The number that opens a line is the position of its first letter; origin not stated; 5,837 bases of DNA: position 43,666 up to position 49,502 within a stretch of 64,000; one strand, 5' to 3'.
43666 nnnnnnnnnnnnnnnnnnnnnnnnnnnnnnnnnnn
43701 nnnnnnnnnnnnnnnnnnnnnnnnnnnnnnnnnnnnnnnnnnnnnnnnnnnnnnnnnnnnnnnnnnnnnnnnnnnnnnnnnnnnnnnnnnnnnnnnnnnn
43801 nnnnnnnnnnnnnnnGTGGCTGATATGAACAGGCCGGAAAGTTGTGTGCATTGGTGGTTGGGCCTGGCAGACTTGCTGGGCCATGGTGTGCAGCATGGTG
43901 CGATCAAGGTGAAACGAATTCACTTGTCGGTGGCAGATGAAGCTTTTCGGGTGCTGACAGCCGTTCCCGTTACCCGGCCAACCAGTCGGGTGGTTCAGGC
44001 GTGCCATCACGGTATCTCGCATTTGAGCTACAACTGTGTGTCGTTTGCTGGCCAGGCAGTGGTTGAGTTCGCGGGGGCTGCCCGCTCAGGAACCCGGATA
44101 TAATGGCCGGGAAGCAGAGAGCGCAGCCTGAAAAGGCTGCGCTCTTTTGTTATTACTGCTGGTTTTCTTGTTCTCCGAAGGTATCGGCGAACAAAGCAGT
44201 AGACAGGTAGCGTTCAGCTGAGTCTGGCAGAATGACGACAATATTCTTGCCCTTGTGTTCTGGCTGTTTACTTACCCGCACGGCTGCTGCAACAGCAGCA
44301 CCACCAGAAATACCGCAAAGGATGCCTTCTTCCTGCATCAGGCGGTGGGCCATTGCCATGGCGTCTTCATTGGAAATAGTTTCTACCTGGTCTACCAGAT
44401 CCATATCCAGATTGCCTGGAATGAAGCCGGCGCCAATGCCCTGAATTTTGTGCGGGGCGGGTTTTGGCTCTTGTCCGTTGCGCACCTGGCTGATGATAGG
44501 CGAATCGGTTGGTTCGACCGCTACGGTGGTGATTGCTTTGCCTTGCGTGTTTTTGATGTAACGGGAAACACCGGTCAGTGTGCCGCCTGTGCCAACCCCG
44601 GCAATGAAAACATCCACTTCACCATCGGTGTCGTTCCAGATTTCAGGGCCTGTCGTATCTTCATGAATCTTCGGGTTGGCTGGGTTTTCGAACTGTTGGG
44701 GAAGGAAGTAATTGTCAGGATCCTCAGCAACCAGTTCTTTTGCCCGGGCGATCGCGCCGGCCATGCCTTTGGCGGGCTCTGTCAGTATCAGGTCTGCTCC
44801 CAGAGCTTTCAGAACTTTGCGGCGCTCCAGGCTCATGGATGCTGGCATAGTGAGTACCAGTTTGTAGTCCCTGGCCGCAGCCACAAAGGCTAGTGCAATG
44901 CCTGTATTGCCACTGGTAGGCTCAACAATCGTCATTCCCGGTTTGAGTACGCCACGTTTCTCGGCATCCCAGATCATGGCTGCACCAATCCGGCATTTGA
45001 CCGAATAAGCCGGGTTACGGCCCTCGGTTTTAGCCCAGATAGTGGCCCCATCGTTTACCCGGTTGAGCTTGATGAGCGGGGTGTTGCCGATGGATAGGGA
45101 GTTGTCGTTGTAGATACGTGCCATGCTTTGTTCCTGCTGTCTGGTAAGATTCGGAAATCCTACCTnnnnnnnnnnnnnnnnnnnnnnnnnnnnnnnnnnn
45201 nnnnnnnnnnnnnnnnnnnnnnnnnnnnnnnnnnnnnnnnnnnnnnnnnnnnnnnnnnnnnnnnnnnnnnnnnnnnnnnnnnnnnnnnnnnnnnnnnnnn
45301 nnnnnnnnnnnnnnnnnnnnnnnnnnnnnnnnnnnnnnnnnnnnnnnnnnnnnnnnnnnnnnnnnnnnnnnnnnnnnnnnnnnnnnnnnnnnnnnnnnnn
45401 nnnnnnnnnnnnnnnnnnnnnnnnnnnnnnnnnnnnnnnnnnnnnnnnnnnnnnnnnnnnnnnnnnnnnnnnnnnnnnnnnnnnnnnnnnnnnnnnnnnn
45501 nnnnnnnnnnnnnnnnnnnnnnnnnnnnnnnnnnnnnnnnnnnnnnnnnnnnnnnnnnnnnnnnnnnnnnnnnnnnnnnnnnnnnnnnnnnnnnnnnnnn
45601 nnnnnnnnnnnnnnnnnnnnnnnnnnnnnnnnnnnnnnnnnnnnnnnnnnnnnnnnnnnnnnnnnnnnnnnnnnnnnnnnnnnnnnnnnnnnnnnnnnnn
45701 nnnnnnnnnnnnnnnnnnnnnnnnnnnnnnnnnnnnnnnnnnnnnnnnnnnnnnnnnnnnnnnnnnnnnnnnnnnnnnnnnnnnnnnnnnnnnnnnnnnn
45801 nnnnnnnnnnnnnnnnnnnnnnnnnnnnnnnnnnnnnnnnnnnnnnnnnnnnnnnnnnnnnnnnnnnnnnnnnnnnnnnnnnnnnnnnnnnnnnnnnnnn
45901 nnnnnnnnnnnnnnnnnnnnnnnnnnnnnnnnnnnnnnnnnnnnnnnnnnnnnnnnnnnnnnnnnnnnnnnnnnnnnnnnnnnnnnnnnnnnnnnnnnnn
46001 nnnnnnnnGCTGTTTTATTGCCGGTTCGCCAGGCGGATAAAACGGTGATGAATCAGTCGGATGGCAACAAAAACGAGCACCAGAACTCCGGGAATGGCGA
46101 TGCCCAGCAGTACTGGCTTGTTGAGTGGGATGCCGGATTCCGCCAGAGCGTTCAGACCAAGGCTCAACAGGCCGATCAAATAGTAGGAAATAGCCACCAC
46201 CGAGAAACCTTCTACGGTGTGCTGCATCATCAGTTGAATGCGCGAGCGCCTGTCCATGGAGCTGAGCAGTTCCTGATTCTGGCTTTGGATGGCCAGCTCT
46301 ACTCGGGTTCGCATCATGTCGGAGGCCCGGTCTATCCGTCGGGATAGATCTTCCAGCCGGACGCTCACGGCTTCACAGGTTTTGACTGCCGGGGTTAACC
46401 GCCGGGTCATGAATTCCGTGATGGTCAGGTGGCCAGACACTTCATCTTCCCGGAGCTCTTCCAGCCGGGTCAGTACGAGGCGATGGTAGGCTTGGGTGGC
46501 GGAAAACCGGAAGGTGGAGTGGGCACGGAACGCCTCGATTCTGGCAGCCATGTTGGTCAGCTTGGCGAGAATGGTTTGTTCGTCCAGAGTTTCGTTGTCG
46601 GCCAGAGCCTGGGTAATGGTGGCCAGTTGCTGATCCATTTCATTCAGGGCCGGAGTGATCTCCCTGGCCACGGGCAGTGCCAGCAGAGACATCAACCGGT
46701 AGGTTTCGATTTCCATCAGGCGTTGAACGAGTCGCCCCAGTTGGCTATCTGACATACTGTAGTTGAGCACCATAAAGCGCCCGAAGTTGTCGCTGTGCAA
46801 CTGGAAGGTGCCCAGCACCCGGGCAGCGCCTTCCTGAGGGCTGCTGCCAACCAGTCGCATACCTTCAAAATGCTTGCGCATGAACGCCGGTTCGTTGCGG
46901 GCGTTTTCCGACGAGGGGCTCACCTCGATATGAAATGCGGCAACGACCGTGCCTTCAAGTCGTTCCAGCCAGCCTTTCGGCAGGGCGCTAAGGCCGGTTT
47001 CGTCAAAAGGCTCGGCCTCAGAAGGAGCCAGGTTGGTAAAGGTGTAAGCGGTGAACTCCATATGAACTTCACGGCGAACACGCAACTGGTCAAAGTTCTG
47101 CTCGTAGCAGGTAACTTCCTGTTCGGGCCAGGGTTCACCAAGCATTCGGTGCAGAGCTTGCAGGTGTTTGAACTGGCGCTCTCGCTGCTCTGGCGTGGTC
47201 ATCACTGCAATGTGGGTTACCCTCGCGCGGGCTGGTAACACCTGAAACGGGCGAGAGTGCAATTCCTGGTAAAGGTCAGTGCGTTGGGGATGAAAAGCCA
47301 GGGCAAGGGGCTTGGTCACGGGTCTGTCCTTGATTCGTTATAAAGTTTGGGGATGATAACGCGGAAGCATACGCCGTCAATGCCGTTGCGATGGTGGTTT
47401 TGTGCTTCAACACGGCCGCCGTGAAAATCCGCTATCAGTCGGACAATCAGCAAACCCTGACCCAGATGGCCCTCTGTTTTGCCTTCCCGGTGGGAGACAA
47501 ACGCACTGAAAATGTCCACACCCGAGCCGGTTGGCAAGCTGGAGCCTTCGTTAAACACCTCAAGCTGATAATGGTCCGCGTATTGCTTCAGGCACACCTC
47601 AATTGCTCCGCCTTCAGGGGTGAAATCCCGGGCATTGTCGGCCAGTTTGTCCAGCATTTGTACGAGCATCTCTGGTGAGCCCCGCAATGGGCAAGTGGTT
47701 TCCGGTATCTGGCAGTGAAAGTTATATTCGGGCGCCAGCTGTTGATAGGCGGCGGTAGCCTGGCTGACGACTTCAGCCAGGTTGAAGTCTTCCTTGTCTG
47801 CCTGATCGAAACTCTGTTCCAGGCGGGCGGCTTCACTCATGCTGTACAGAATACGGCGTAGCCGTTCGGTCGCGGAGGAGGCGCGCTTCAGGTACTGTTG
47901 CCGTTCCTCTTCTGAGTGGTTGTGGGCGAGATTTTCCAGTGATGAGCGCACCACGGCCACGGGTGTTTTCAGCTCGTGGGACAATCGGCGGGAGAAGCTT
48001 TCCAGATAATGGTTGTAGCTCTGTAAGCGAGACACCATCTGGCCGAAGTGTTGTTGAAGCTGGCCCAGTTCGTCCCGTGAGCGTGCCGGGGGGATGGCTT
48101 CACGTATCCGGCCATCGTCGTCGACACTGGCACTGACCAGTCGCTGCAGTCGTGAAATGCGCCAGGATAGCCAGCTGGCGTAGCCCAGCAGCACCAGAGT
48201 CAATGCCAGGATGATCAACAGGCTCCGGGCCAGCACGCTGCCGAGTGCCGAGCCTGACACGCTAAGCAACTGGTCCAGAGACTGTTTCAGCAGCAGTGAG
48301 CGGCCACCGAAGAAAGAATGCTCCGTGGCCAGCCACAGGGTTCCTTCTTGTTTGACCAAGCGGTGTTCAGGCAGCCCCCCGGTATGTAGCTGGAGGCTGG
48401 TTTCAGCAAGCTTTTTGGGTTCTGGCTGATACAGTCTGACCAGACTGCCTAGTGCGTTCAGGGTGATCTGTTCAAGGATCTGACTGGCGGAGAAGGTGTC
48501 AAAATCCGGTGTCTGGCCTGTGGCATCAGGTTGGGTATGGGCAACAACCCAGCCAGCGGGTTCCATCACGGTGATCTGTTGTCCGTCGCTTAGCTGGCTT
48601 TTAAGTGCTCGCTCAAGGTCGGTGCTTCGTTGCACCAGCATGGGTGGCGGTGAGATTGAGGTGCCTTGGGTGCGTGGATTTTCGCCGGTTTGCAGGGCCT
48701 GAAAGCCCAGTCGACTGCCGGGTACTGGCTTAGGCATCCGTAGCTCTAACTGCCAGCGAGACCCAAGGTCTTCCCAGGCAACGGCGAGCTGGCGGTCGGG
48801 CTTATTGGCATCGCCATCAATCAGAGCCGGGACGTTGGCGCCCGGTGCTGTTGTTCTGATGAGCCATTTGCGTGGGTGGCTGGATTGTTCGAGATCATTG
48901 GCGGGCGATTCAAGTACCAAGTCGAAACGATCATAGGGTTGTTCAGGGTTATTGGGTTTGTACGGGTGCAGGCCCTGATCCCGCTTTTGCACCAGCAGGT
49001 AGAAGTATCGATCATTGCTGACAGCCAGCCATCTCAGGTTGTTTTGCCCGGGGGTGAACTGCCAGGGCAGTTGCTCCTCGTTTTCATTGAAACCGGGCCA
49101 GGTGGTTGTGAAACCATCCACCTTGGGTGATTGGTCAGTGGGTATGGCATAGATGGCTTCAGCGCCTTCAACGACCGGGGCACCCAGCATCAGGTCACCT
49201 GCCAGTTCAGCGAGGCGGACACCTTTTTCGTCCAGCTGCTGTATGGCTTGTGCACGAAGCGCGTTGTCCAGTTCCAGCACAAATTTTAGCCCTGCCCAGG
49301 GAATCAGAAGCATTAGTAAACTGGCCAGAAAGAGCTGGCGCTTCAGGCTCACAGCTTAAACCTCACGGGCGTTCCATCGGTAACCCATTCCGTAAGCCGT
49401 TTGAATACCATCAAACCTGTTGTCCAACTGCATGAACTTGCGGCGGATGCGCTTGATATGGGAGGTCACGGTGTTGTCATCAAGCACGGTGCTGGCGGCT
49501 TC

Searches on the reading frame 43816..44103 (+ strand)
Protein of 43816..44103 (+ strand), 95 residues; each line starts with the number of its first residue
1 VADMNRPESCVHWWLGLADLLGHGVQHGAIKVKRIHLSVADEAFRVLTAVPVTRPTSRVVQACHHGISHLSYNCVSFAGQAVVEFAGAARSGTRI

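Call 56: search_protein_families(library=pfam, max_evalue=0.1, proteins=[window:43816-44103:+])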
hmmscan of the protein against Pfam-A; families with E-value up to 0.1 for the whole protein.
window:43816-44103:+ (95 aa): 1 family
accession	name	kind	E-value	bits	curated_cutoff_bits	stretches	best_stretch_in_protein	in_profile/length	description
PF21009.2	SBSN_GxHH_rpt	-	0.0071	16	31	1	19-89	271-338/384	Suprabasin, GxHH repeat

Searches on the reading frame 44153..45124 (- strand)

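Call 5: search_protein_families(library=pfam, proteins=[window:44153-45124:-])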
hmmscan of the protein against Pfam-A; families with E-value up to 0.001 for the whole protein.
window:44153-45124:- (323 aa): 1 family
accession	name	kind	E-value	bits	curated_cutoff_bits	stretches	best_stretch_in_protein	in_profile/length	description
PF00291.31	PALP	-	9.6e-76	255.4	35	1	10-301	3-295/295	Pyridoxal-phosphate dependent enzyme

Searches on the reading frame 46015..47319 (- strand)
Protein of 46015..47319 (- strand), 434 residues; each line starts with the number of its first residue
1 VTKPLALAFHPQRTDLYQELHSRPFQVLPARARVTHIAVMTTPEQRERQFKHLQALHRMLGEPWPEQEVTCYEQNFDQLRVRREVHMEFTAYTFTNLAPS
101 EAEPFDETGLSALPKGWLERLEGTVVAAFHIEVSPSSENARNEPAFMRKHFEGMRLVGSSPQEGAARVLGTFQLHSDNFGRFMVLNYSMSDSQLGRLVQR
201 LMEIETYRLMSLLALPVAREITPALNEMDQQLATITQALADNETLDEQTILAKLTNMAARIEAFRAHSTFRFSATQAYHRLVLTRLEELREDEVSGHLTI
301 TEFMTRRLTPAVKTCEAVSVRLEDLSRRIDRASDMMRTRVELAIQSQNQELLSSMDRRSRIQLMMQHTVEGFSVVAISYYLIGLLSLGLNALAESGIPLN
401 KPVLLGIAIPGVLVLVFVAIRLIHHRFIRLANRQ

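Call 5: search_protein_families(library=pfam, proteins=[window:46015-47319:-])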
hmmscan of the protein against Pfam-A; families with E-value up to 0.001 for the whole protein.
window:46015-47319:- (434 aa): 1 family
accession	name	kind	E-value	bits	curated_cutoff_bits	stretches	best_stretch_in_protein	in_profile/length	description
PF11902.13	DUF3422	-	1.6e-151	505.6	25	1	10-426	3-417/418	Protein of unknown function (DUF3422)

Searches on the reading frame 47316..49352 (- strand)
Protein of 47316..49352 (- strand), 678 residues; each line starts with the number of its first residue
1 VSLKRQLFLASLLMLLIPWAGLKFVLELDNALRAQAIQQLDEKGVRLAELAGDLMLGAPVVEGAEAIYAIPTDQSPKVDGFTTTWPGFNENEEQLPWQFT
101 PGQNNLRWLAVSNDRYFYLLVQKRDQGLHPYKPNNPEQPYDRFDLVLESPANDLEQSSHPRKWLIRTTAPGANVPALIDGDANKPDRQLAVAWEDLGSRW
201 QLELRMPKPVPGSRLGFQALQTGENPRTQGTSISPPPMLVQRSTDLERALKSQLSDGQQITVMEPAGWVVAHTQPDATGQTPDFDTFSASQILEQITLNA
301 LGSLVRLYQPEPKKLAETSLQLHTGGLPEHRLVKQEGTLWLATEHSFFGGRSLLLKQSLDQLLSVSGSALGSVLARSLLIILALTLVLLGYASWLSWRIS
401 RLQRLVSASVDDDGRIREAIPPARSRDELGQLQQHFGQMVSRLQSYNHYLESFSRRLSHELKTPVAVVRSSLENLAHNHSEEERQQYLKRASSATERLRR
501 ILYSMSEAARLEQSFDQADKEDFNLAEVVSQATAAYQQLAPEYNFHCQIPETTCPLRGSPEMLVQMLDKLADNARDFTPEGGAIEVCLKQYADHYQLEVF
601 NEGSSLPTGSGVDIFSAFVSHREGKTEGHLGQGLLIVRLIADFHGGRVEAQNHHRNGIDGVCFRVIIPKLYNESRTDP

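Call 11: search_protein_families(library=pfam, proteins=[window:47316-49352:-])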
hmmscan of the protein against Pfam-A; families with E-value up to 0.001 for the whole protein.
window:47316-49352:- (678 aa): 3 families
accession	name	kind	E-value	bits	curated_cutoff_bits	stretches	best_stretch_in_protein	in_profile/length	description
PF02518.31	HATPase_c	-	7.5e-13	49.3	26.4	1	560-668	3-108/111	Histidine kinase-, DNA gyrase B-, and HSP90-like ATPase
PF00512.31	HisKA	-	2.8e-11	43.7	26.9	1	451-513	3-65/66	His Kinase A (phospho-acceptor) domain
PF00672.30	HAMP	-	6.5e-06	26.8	25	1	398-444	5-52/53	HAMP domain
